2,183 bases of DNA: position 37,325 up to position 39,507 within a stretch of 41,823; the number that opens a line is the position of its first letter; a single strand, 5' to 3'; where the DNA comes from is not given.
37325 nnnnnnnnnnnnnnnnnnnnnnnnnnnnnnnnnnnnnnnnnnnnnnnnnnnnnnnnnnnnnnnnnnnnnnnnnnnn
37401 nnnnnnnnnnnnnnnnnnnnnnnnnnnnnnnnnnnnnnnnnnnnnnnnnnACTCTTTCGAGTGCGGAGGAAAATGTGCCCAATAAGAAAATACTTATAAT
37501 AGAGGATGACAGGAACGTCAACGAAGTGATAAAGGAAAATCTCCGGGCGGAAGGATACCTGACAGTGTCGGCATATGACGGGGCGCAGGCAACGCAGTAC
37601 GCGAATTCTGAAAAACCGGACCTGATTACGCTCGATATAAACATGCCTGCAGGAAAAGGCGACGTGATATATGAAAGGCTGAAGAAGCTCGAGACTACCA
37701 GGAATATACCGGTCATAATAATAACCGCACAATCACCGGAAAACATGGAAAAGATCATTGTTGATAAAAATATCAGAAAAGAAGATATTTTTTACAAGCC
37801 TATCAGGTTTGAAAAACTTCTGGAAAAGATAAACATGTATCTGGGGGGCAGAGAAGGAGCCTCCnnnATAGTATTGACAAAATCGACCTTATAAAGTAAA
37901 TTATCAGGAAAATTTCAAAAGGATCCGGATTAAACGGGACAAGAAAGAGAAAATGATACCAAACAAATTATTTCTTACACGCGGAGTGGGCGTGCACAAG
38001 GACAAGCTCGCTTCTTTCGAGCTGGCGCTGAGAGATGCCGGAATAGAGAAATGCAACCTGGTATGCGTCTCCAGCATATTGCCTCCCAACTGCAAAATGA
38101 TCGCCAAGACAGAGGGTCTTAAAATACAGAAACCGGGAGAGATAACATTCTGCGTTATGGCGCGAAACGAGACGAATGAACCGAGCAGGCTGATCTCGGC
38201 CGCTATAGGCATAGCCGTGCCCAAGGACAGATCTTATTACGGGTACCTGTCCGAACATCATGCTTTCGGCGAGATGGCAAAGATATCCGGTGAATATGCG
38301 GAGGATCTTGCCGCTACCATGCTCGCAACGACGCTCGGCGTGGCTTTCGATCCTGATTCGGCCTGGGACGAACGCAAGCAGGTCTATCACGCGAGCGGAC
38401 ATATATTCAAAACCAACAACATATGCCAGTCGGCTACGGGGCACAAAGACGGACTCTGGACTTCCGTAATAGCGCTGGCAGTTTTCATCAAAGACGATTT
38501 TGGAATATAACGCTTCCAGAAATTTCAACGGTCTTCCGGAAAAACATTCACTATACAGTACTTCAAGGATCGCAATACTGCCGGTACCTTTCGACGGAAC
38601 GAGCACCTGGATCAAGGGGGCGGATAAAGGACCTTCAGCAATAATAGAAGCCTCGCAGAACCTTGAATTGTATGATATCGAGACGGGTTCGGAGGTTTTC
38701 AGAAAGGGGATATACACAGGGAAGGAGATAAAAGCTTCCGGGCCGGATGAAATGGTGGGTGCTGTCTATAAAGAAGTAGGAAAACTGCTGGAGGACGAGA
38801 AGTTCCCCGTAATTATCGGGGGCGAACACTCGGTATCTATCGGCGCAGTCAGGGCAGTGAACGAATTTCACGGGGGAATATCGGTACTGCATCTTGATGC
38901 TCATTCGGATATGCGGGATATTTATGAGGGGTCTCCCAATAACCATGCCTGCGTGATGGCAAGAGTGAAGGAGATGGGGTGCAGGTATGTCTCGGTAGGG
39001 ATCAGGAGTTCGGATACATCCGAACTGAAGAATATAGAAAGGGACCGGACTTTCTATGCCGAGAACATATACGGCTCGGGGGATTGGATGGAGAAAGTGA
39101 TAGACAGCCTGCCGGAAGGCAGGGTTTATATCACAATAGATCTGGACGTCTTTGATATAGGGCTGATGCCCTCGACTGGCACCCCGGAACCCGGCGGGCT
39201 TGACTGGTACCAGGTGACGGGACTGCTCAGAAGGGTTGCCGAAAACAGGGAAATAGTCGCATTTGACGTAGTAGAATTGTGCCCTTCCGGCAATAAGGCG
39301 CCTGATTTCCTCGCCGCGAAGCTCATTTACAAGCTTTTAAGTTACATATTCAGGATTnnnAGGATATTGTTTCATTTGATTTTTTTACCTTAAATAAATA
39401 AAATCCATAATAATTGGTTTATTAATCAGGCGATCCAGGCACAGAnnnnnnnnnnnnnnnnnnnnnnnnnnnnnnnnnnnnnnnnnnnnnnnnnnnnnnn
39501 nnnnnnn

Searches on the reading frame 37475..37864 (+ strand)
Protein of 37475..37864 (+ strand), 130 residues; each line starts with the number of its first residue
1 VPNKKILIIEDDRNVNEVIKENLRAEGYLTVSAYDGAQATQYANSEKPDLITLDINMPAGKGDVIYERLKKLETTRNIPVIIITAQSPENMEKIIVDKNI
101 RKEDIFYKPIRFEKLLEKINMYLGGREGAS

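Call 19: search_protein_families(library=pfam, proteins=[window:37475-37864:+], max_evalue=0.001)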
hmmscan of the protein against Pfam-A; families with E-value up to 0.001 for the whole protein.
window:37475-37864:+ (130 aa): 1 family
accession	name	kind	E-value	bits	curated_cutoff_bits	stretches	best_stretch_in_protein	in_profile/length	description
PF00072.30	Response_reg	-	8.4e-21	74.7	30.2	1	6-120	1-111/111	Response regulator receiver domain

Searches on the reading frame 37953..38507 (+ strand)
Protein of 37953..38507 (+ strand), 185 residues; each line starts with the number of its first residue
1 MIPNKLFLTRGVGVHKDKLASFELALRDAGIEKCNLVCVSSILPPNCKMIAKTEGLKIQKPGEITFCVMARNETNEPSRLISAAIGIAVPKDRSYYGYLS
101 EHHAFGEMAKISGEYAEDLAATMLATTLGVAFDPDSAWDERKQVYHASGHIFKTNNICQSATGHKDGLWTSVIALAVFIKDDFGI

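Call 19: search_protein_families(library=pfam, proteins=[window:37953-38507:+], max_evalue=0.001)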
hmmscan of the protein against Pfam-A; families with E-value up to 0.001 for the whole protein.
window:37953-38507:+ (185 aa): 1 family
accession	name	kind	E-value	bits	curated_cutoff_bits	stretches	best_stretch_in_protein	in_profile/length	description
PF01862.21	PvlArgDC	-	1.3e-61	207.7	22.7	1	2-179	1-161/161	Pyruvoyl-dependent arginine decarboxylase (PvlArgDC)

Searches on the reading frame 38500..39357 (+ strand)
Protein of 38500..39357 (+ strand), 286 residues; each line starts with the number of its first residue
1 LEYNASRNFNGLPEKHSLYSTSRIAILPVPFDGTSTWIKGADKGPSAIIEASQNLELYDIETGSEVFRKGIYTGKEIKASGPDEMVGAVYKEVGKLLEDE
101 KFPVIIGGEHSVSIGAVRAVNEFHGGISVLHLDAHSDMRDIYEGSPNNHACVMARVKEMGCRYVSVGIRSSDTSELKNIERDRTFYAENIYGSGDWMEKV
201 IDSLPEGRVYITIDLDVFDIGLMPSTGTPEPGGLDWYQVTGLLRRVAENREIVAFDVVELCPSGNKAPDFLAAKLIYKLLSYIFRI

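Call 19: search_protein_families(library=pfam, proteins=[window:38500-39357:+], max_evalue=0.001)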
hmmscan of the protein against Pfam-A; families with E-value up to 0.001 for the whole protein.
window:38500-39357:+ (286 aa): 1 family
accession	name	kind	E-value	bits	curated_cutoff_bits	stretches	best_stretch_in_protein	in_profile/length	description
PF00491.26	Arginase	-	3.5e-64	217.4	22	1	23-279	2-277/280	Arginase family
